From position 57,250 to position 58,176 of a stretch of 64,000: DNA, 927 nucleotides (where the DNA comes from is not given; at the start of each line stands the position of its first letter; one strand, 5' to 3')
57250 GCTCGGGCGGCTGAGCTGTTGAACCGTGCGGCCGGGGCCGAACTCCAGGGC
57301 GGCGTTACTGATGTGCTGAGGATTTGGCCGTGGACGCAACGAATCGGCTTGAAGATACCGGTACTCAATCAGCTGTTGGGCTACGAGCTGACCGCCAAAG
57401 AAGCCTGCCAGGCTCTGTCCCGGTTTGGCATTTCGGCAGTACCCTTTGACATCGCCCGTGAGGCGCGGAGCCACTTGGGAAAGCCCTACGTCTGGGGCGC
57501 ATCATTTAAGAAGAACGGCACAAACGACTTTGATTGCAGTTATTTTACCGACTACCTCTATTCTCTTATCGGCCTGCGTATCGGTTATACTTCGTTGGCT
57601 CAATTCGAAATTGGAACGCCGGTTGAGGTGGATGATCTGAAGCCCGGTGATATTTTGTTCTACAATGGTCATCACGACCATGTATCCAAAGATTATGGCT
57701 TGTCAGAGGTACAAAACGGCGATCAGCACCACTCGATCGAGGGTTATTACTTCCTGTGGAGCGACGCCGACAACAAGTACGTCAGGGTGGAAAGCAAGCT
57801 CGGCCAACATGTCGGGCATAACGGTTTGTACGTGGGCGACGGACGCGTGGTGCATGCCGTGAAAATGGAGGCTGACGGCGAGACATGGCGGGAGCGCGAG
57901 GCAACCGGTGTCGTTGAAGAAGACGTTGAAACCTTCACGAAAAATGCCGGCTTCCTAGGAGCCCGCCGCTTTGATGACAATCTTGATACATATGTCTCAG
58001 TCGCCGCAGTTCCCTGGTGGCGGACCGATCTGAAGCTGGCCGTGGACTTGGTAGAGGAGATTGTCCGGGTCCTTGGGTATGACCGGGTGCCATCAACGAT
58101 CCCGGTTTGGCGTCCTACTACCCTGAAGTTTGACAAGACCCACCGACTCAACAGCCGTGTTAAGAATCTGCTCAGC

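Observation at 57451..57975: NlpC/P60 cysteine-peptidase-like domain inserted inside PheT (PheRS beta subunit)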

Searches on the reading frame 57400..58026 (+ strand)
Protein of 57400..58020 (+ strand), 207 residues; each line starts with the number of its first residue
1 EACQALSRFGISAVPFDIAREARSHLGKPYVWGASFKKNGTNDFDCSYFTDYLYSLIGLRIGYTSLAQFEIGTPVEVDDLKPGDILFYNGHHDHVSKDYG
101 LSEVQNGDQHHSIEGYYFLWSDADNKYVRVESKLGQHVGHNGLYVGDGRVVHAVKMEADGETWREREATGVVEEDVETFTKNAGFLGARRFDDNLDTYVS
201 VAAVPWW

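Call 3: search_protein_families(library=pfam, proteins=[window:57451-57975:+], max_evalue=0.01)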
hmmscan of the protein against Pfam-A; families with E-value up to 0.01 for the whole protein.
window:57451-57975:+ (175 aa): 1 family
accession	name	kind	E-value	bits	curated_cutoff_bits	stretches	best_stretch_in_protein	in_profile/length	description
PF00877.26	NLPC_P60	-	4.9e-14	52.6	23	1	10-78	1-68/105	NlpC/P60 family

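Call 4: search_protein_families(library=ncbifam, proteins=[window:57451-57975:+], max_evalue=0.01)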
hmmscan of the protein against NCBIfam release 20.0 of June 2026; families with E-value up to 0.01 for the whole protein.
window:57451-57975:+ (175 aa): 7 families
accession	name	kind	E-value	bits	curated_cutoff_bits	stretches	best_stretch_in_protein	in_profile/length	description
NF038345.1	wall_hydro_RipC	exception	3.3e-14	53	425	1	5-78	258-327/362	peptidoglycan hydrolase RipC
NF010495.0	PRK13914.1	equivalog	4.3e-13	49.1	647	1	3-72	371-436/481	invasion associated endopeptidase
NF033742.1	NlpC_p60_RipB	exception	7.7e-09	35.5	335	1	3-79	82-168/206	NlpC/P60 family peptidoglycan endopeptidase RipB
NF033741.1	NlpC_p60_RipA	exception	5.5e-06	25.7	625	1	3-73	333-412/457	NlpC/P60 family peptidoglycan endopeptidase RipA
NF046048.1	NlpC_P60_DIP1281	equivalog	1.1e-05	24.5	517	1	27-78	498-550/587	DIP1281 family NlpC/P60 protein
NF033743.1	NlpC_inact_RipD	exception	4.7e-05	23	215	1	13-72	79-138/181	NlpC/P60 family peptidoglycan-binding protein RipD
NF008096.1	PRK10838.1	equivalog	0.0034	17.2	186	0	25-73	91-140/189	bifunctional murein DD-endopeptidase/murein LD-carboxypeptidase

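Call 6: find_homologous_proteins(query=window:57400-58020:+, max_evalue=0.001)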
Query window:57400-58020:+ (207 aa): 6 proteins with E <= 0.001 among 423 candidates.
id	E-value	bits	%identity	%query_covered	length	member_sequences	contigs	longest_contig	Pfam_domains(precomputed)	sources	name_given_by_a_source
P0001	3.6e-10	58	28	83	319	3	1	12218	PF00877.26,PF01471.24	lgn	-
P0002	4.8e-9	54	44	34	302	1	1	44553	PF00877.26,PF01471.24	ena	-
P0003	4.1e-7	48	41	34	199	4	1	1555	PF00877.26,PF01471.24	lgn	-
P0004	1.8e-6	46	42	34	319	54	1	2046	PF00877.26,PF01471.24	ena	-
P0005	2.8e-6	45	29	84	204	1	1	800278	PF00877.26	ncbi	-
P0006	1.6e-4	39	41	34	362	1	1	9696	PF00877.26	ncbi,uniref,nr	ncbi:NlpC/P60 family protein [Streptomyces lushanensis]|uniref:C40 family peptidase n=1 Tax=Streptom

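Call 24: find_related_loci(query=A2, collection=genome_contigs, flank=6000)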
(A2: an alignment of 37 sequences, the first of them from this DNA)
Query A2 (201 aa) in genome_contigs; peptide patterns used: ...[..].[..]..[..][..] (x = any residue, [..] = any of these).
58 stretches matched a pattern; 50 encode a relative of the query (tblastn E <= 1e-3); 50 distinct loci.
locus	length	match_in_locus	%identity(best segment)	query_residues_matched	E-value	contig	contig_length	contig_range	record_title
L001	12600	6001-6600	73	3-201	2e-100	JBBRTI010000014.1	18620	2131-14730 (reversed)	MAG: Candidatus Saccharimonadia bacterium isolate La2_metabat2.203 La2_metabat2.203_K_3887875L18620_cov_15.0683, whole g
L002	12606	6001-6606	53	1-200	2e-65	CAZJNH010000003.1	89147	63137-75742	MAG TPA_asm: uncultured Candidatus Saccharibacteria bacterium isolate SRP200132_co1_169 genome assembly, contig: NODE_30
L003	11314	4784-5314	51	5-200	5e-60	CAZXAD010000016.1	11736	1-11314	MAG TPA_asm: uncultured Candidatus Saccharibacteria bacterium isolate binchicken_co207_172 genome assembly, contig: NODE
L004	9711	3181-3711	48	5-200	2e-57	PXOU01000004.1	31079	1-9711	MAG: Candidatus Saccharibacteria bacterium QS_5_54_17 qs_5_scaffold_215, whole genome shotgun sequence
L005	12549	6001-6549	49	1-201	6e-56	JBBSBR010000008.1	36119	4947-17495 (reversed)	MAG: Candidatus Saccharimonadia bacterium isolate La6_metabat2.164 La6_metabat2.164_K_1179488_L_36119_cov_33.2890, whole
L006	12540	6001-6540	46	2-200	3e-54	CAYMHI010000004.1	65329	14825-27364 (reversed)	MAG TPA_asm: uncultured Candidatus Saccharibacteria bacterium isolate SRP342105_co2_402 genome assembly, contig: NODE_37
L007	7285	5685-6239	48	1-200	1e-53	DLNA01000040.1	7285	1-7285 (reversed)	MAG TPA_asm: Patescibacteria group bacterium UBA7522 UBA7522_contig_5500, whole genome shotgun sequence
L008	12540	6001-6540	46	2-200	6e-54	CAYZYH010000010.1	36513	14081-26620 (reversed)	MAG TPA_asm: uncultured Candidatus Saccharibacteria bacterium isolate SRP342105_co1_503 genome assembly, contig: NODE_14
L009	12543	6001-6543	46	1-200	1e-53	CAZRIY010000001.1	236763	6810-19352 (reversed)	MAG TPA_asm: uncultured Candidatus Saccharibacteria bacterium isolate SRP136066_co1_426 genome assembly, contig: NODE_11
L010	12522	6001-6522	48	8-200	9e-54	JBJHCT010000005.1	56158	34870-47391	MAG: Candidatus Saccharibacteria bacterium isolate SF2967_J5348.maxbin.058 NODE_687_length_56158_cov_1.935018, whole gen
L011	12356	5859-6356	47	1-200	8e-53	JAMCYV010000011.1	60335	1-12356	MAG: Patescibacteria group bacterium isolate FK_Sedi_B_Bin.336 NODE_1180_length_60335_cov_5.22475, whole genome shotgun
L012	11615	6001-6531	45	5-200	3e-52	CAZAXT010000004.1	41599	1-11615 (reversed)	MAG TPA_asm: uncultured Candidatus Saccharibacteria bacterium isolate SRP195330_co1_10 genome assembly, contig: NODE_398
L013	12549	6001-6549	46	1-200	5e-52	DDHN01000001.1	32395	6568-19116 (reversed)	MAG TPA_asm: Patescibacteria group bacterium UBA1875 UBA1875_contig_3286, whole genome shotgun sequence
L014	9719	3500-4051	46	1-200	2e-49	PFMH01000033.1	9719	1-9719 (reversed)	MAG: bacterium (Candidatus Howlettbacteria) CG_4_10_14_0_8_um_filter_40_9 CG_4_10_14_0.8_um_filter_scaffold_4522_c, whol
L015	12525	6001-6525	42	8-201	7e-50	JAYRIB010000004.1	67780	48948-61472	MAG: Candidatus Saccharimonadia bacterium isolate SZ_szas25bin.42 k141_51074, whole genome shotgun sequence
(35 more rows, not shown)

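Call 36: predict_structure(alignment_id=A2)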
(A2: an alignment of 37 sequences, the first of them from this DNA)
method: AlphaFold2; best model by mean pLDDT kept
length: 201 residues; sequences in the alignment: 37
mean_pLDDT: 90.6   pTM: 0.88
mean pLDDT of the five models: 90.6, 90.0, 89.8, 89.0, 89.0
residues with pLDDT >= 90: 131; 70-90: 61; 50-70: 7; < 50: 2
segments of 3 or more residues with pLDDT < 50: none
pLDDT, mean of each block of 10 residues (from residue 1): 81 97 92 95 92 92 97 98 82 86 88 91 90 97 96 90 98 96 94 66 42
secondary structure, 60 per line:
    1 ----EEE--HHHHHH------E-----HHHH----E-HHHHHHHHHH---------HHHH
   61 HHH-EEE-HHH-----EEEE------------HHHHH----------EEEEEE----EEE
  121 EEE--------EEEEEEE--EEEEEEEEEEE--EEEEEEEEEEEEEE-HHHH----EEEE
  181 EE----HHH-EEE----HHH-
elements in order: E5-7 H10-15 H28-31 H38-47 H57-63 E65-67 E77-80 H93-97 E108-113 E118-123 E132-138 E141-151 E154-167 H169-172 E177-182 E191-193

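Call 38: fold_search(model_id=the predicted structure, library=pdb)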
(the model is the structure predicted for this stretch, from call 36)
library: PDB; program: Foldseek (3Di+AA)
matches with E <= 10: 154; with E <= 0.001: 59
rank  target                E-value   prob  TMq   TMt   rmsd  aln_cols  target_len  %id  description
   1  7cfl_B                2.3e-07  1.00  0.50  0.81   6.5       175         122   25  X-ray structure of autolysin Acd24020 catalytic domain from Clostridium difficile (released 2020-11-25)
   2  7cfl_A                2.3e-07  1.00  0.50  0.78   5.0       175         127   27  X-ray structure of autolysin Acd24020 catalytic domain from Clostridium difficile (released 2020-11-25)
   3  8v3w_H                8.4e-07  1.00  0.49  0.18   3.4       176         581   24  CryoEM Structure of Diffocin - precontracted - Baseplate - focused refinement on triplex region (released 2024-08-28)
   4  6bim                  1.0e-06  1.00  0.51  0.37   7.2       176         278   18  Structure of NlpC1 from Trichomonas vaginalis (released 2018-11-07)
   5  6biq_A                1.6e-06  1.00  0.52  0.40   7.2       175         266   19  Structure of NlpC2 from Trichomonas vaginalis (released 2018-11-07)
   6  8er5_B                1.7e-06  1.00  0.50  0.78   3.9       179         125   23  Crystal Structure of NlpC/P60 domain from Clostridium innocuum NlpC/P60 domain-containing protein CI_01448. (released 2023-10-18)
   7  6biq_D                1.8e-06  1.00  0.52  0.41   4.2       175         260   19  Structure of NlpC2 from Trichomonas vaginalis (released 2018-11-07)
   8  7v6u_B                2.1e-06  1.00  0.50  0.77   4.8       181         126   16  Crystal structure of bacterial peptidase (released 2022-08-24)
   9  7v6s_A                2.1e-06  1.00  0.50  0.77   3.8       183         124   16  Crystal structure of bacterial peptidase (released 2022-08-24)
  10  4hpe_A                2.5e-06  1.00  0.53  0.38   2.9       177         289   19  Crystal structure of a putative cell wall hydrolase (CD630_03720) from Clostridium difficile 630 at 2.38 A resolution (released 2012-11-28)
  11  4fdy_A                2.5e-06  1.00  0.51  0.35   6.2       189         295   17  Crystal structure of a similar to lipoprotein, NLP/P60 family (SAV0400) from Staphylococcus aureus subsp. aureus Mu50  (released 2012-07-25)
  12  6biq_B                2.6e-06  1.00  0.52  0.40   4.2       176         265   19  Structure of NlpC2 from Trichomonas vaginalis (released 2018-11-07)
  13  8xud_K                2.6e-06  1.00  0.48  0.67   3.7       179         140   17  Crystal structure of adaptor NlpI in complex with endopeptidase MepS and PDZ-protease Prc (released 2024-06-05)
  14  8er5_A                3.0e-06  1.00  0.50  0.78   3.7       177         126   23  Crystal Structure of NlpC/P60 domain from Clostridium innocuum NlpC/P60 domain-containing protein CI_01448. (released 2023-10-18)
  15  8xup_E                3.0e-06  1.00  0.47  0.68   5.8       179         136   17  Crystal structure of lipoprotein NlpI in complex with MepS (released 2024-06-05)
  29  4xcm_A                1.3e-05  1.00  0.47  0.53   8.2       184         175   22  Crystal structure of the putative NlpC/P60 D,L endopeptidase from T. thermophilus (released 2015-01-14)
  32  4xcm_B                2.0e-05  1.00  0.46  0.43   6.7       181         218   22  Crystal structure of the putative NlpC/P60 D,L endopeptidase from T. thermophilus (released 2015-01-14)
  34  3i86_A                3.0e-05  1.00  0.49  0.70   4.4       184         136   19  Crystal structure of the P60 Domain from M. avium subspecies paratuberculosis antigen MAP1204 (released 2010-07-21)
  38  3h41                  4.0e-05  1.00  0.53  0.36   3.3       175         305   23  CRYSTAL STRUCTURE OF A NLPC/P60 FAMILY PROTEIN (BCE_2878) FROM BACILLUS CEREUS ATCC 10987 AT 1.79 A RESOLUTION (released 2009-05-05)
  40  3i86_B                6.6e-05  1.00  0.49  0.69   4.4       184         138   19  Crystal structure of the P60 Domain from M. avium subspecies paratuberculosis antigen MAP1204 (released 2010-07-21)
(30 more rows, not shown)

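Call 41: search_protein_representatives(alignment_id=A2)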
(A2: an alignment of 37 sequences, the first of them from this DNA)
Query: 37 sequences, 183 profile positions. Proteins with E-value up to 0.001 (for the whole library): 29258; up to 1e-10: 2212; up to 1e-30: 43. The best 150 are listed.
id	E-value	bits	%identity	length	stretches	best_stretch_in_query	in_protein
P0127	5.8e-76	270.6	-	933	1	1-183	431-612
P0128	7.6e-76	270.2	-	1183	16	7-84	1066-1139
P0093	3.2e-74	265.0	-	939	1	1-183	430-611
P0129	1.4e-73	262.9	-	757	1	1-183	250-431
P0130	2.8e-73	261.9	-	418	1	1-182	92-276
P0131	2.1e-72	259.0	-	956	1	1-182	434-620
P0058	2.6e-71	255.5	-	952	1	1-183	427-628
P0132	2.7e-70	252.1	-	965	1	1-182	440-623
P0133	4.3e-70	251.5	-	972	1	1-183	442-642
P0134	4.7e-70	251.4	-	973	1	1-183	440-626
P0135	4.9e-69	248.1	-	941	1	1-183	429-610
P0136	9.6e-69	247.1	-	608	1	1-183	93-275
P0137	1.4e-67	243.3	-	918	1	1-183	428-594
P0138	3.2e-66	238.9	-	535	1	2-182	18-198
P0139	1.4e-65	236.8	-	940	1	1-182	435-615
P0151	5.5e-41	156.6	-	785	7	9-115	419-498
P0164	7.4e-30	120.4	-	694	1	3-182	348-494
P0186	1.5e-22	96.6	-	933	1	10-182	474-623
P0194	2.3e-21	92.7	-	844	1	10-180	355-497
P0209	1.4e-19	86.9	-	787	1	10-175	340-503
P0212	1.8e-19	86.5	-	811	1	9-135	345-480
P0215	2.3e-19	86.2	-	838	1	8-168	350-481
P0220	1.1e-18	83.9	-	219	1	10-180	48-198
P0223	2.6e-18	82.8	-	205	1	1-179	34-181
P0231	1.3e-17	80.4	-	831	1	10-157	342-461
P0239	5.8e-17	78.3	-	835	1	10-169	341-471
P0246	1.0e-16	77.5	-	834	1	9-180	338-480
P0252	1.3e-16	77.2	-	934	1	9-183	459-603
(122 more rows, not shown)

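Call 42: search_protein_families(library=pfam, proteins=[P0194, P0209, P0215, P0231, P0246, P0186, P0252, P0164, P0128, P0151], max_evalue=0.001)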
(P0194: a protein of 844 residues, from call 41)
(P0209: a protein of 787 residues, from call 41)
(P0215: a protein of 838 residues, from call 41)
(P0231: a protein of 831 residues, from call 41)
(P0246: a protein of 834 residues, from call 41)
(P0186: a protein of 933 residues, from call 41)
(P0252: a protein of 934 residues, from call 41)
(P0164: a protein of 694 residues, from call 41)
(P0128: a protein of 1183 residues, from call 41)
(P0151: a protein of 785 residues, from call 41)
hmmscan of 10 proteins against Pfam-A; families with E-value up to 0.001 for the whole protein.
P0194 (844 aa): 5 families
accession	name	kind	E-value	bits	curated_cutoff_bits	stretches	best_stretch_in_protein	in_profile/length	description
PF03483.22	B3_4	-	5.9e-63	212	29.3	1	116-294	2-173/174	B3/4 domain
PF17759.6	tRNA_synthFbeta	-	3.2e-42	144.9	22.4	1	528-733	8-214/214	Phenylalanyl tRNA synthetase beta chain CLM domain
PF03147.19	FDX-ACB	-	2.7e-27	95.5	31.1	1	750-843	1-94/94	Ferredoxin-fold anticodon binding domain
PF03484.21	B5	-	3.7e-19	69.1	28.6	2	485-518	34-67/67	tRNA synthetase B5 domain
PF00877.26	NLPC_P60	-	4.1e-19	68.9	23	1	365-469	2-92/105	NlpC/P60 family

P0209 (787 aa): 5 families
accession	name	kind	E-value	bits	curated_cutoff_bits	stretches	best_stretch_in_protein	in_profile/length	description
PF03483.22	B3_4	-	1.7e-51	174.7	29.3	1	100-274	2-170/174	B3/4 domain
PF03147.19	FDX-ACB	-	8.6e-17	61.8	31.1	1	693-787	1-94/94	Ferredoxin-fold anticodon binding domain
PF00877.26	NLPC_P60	-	1.5e-16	60.7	23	1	349-416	1-64/105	NlpC/P60 family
PF17759.6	tRNA_synthFbeta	-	6.1e-13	49.2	22.4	1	544-638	5-109/214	Phenylalanyl tRNA synthetase beta chain CLM domain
PF03484.21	B5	-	6e-11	42.8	28.6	1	494-536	34-67/67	tRNA synthetase B5 domain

P0215 (838 aa): 6 families
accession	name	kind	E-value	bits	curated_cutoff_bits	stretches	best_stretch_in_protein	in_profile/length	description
PF03483.22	B3_4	-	9.1e-63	211.4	29.3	1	104-292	2-174/174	B3/4 domain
PF17759.6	tRNA_synthFbeta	-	1.8e-36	126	22.4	1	516-728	1-214/214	Phenylalanyl tRNA synthetase beta chain CLM domain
PF03147.19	FDX-ACB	-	1.9e-26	92.8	31.1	1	745-837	1-94/94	Ferredoxin-fold anticodon binding domain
PF00877.26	NLPC_P60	-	1.2e-19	70.7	23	1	361-470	1-98/105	NlpC/P60 family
PF03484.21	B5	-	3.8e-14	53.1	28.6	1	480-513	34-67/67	tRNA synthetase B5 domain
PF05708.18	Peptidase_C92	-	6.9e-05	23.4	27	0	345-399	77-129/166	Permuted papain-like amidase enzyme, YaeF/YiiX, C92 family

P0231 (831 aa): 6 families
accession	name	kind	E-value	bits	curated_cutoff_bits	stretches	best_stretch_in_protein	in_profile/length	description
PF03483.22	B3_4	-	3.1e-56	190.2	29.3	1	102-279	1-174/174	B3/4 domain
PF17759.6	tRNA_synthFbeta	-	5.2e-39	134.4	22.4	1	509-722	1-214/214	Phenylalanyl tRNA synthetase beta chain CLM domain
PF03147.19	FDX-ACB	-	5.1e-25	88.2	31.1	1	739-831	1-94/94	Ferredoxin-fold anticodon binding domain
PF00877.26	NLPC_P60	-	4.2e-20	72.1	23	1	351-449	1-86/105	NlpC/P60 family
PF03484.21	B5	-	2.8e-15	56.7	28.6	1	454-506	12-67/67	tRNA synthetase B5 domain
PF05708.18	Peptidase_C92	-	3.7e-06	27.5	27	0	404-476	2-80/166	Permuted papain-like amidase enzyme, YaeF/YiiX, C92 family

P0246 (834 aa): 5 families
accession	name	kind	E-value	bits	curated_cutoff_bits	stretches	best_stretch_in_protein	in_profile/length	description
PF03483.22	B3_4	-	2.6e-59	200.1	29.3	1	103-278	2-173/174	B3/4 domain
PF17759.6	tRNA_synthFbeta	-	4.8e-44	150.8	22.4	1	505-724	2-214/214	Phenylalanyl tRNA synthetase beta chain CLM domain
PF03147.19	FDX-ACB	-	5.8e-27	94.4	31.1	1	741-833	1-94/94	Ferredoxin-fold anticodon binding domain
PF00877.26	NLPC_P60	-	6.5e-22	77.9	23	1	348-463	1-103/105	NlpC/P60 family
PF03484.21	B5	-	1.8e-17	63.7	28.6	1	469-501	35-67/67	tRNA synthetase B5 domain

P0186 (933 aa): 8 families
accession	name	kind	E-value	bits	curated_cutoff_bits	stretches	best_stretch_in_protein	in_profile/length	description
PF03483.22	B3_4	-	7.2e-70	234.5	29.3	1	229-404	2-173/174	B3/4 domain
PF03147.19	FDX-ACB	-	2e-27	95.9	31.1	1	840-932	1-94/94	Ferredoxin-fold anticodon binding domain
PF17759.6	tRNA_synthFbeta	-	1e-26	94.2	22.4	1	655-797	11-169/214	Phenylalanyl tRNA synthetase beta chain CLM domain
PF01588.26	tRNA_bind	-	1.2e-20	73.8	27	1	45-147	1-95/96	Putative tRNA binding domain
PF03484.21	B5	-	1e-18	67.7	28.6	1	608-642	33-67/67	tRNA synthetase B5 domain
PF00877.26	NLPC_P60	-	1.4e-16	60.8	23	1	483-577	1-84/105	NlpC/P60 family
PF05708.18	Peptidase_C92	-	1.5e-05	25.6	27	0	535-614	2-81/166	Permuted papain-like amidase enzyme, YaeF/YiiX, C92 family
PF18262.7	PhetRS_B1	-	0.00021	21.9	26.8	0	154-187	49-82/83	Phe-tRNA synthetase beta subunit B1 domain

P0252 (934 aa): 7 families
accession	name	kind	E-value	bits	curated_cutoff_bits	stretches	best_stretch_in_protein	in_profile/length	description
PF03483.22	B3_4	-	3.4e-67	225.8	29.3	1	223-394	2-173/174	B3/4 domain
PF17759.6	tRNA_synthFbeta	-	7.7e-27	94.6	22.4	1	645-812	22-194/214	Phenylalanyl tRNA synthetase beta chain CLM domain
PF03147.19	FDX-ACB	-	3.4e-23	82.3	31.1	1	840-932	1-94/94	Ferredoxin-fold anticodon binding domain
PF00877.26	NLPC_P60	-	9.1e-19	67.8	23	1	470-586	2-105/105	NlpC/P60 family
PF03484.21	B5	-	5.9e-15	55.7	28.6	1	590-621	36-67/67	tRNA synthetase B5 domain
PF01588.26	tRNA_bind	-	7.2e-13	48.9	27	1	45-150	1-95/96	Putative tRNA binding domain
PF05708.18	Peptidase_C92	-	1.3e-05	25.7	27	0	524-587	4-72/166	Permuted papain-like amidase enzyme, YaeF/YiiX, C92 family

P0164 (694 aa): 5 families
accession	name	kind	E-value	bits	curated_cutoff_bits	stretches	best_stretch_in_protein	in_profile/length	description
PF03483.22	B3_4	-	1.2e-57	194.7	29.3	1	137-299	12-174/174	B3/4 domain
PF17759.6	tRNA_synthFbeta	-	1.1e-21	77.8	22.4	1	517-689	2-197/214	Phenylalanyl tRNA synthetase beta chain CLM domain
PF00877.26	NLPC_P60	-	3.5e-20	72.4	23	1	364-477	1-105/105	NlpC/P60 family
PF03484.21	B5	-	6.7e-13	49.1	28.6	1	484-513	38-67/67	tRNA synthetase B5 domain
PF01588.26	tRNA_bind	-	0.0001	22.8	27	1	22-62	60-95/96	Putative tRNA binding domain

P0128 (1183 aa): 9 families
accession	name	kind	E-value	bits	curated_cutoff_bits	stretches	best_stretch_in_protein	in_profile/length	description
PF00877.26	NLPC_P60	-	8.6e-218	707.5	23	9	52-159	1-105/105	NlpC/P60 family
PF04970.19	LRAT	-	1.3e-31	109.9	24.3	0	741-808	2-51/120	Lecithin retinol acyltransferase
PF23214.1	SH3_CYT4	-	1.1e-15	57.5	27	0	358-384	2-27/73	Mitochondrial protein cyt-4 SH3 domain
PF05708.18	Peptidase_C92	-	7.1e-14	52.6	27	0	885-983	24-128/166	Permuted papain-like amidase enzyme, YaeF/YiiX, C92 family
PF05257.22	CHAP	-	4e-10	40.5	26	0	333-395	25-80/81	CHAP domain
PF19157.5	DUF5839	-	1.3e-09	38.4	23.7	0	338-367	19-48/83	Family of unknown function (DUF5839)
PF12195.14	End_beta_barrel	-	4.8e-09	36.5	35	0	226-250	23-47/83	Beta barrel domain of bacteriophage endosialidase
PF00122.25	E1-E2_ATPase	-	8.2e-05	22.6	28.1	0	608-623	16-31/181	E1-E2 ATPase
PF13550.12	Phage-tail_3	-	0.00011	22.6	23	0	983-1010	124-151/164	Putative phage tail protein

P0151 (785 aa): 4 families
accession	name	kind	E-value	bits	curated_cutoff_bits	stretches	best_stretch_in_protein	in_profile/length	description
PF00877.26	NLPC_P60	-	4.3e-115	377.4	23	6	429-534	1-104/105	NlpC/P60 family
PF22262.2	DUF6950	-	3e-10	40.8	27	0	86-134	79-125/134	Domain of unknown function (DUF6950)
PF05708.18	Peptidase_C92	-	1.6e-06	28.7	27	0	400-462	64-127/166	Permuted papain-like amidase enzyme, YaeF/YiiX, C92 family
PF17354.8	DUF5382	-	8.6e-05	23.5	25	0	513-565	49-100/127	Family of unknown function (DUF5382) central domain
